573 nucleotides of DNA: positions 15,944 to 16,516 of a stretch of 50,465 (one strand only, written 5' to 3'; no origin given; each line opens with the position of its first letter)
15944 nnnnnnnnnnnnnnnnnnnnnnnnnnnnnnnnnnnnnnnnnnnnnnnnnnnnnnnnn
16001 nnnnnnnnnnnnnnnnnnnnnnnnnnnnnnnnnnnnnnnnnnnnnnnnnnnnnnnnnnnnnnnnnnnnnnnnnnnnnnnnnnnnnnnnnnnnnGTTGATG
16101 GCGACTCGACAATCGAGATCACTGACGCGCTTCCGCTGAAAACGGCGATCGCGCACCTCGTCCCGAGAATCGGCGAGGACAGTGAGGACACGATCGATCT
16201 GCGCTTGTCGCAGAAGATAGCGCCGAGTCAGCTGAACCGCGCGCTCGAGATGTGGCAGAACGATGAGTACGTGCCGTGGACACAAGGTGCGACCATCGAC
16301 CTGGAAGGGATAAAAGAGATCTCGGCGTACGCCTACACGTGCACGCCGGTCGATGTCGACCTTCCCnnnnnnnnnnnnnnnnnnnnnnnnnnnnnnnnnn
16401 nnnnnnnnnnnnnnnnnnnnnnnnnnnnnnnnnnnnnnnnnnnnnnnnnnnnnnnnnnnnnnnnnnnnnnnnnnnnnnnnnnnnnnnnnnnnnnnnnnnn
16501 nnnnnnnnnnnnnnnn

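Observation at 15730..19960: Unassigned two-part module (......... beta-domain + duplicated (F/Y)WL helix pair) present 4x/3x across three adjacent genes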

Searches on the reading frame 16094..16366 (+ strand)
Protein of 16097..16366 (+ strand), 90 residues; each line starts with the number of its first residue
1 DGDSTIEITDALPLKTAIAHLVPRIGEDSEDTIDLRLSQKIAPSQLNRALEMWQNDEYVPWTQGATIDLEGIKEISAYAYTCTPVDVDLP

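Call 7: search_protein_families(library=pfam, proteins=[window:16097-16366:+], max_evalue=10)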
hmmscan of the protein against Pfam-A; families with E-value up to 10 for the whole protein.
seq(90 aa): 0 families

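Call 9: find_homologous_proteins(query=A2, max_evalue=0.01)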
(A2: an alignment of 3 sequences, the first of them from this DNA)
Query A2 (3 sequences) (91 aa, profile of the alignment): 24 proteins with E <= 0.01 among 66 candidates.
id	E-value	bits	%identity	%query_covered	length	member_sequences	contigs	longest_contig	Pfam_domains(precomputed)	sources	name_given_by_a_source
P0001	1.1e-34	136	31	100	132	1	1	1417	-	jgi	jgi:hypothetical protein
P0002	5.5e-34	134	36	100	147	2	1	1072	-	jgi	-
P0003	3.3e-33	131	37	100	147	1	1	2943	-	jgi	-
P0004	6.5e-33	130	30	100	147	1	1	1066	-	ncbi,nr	ncbi:hypothetical protein KAX17_07580, partial [Candidatus Bipolaricaulota bacterium]|nr:hypothetica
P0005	3.7e-32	128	41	100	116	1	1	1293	-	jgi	jgi:hypothetical protein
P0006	3.3e-31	125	43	100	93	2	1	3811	-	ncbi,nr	ncbi:hypothetical protein KAV67_05385, partial [Candidatus Bipolaricaulota bacterium]|nr:hypothetica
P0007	2.7e-29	119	31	97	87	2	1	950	-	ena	-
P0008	7.1e-29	117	36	69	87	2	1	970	-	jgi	jgi:hypothetical protein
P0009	8.0e-29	117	33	90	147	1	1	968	-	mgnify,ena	mgnify:CR=1 FL=1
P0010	9.0e-29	117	34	70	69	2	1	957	-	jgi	jgi:hypothetical protein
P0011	2.5e-28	116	44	67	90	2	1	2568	-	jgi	jgi:hypothetical protein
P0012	6.9e-25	105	39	100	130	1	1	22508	-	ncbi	ncbi:MAG: hypothetical protein ABDI20_00745, partial [Candidatus Bipolaricaulaceae bacterium]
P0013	1.3e-23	101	36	64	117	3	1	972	-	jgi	jgi:hypothetical protein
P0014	1.4e-23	100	26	100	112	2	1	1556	-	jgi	-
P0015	1.1e-22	98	40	64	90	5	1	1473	-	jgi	jgi:hypothetical protein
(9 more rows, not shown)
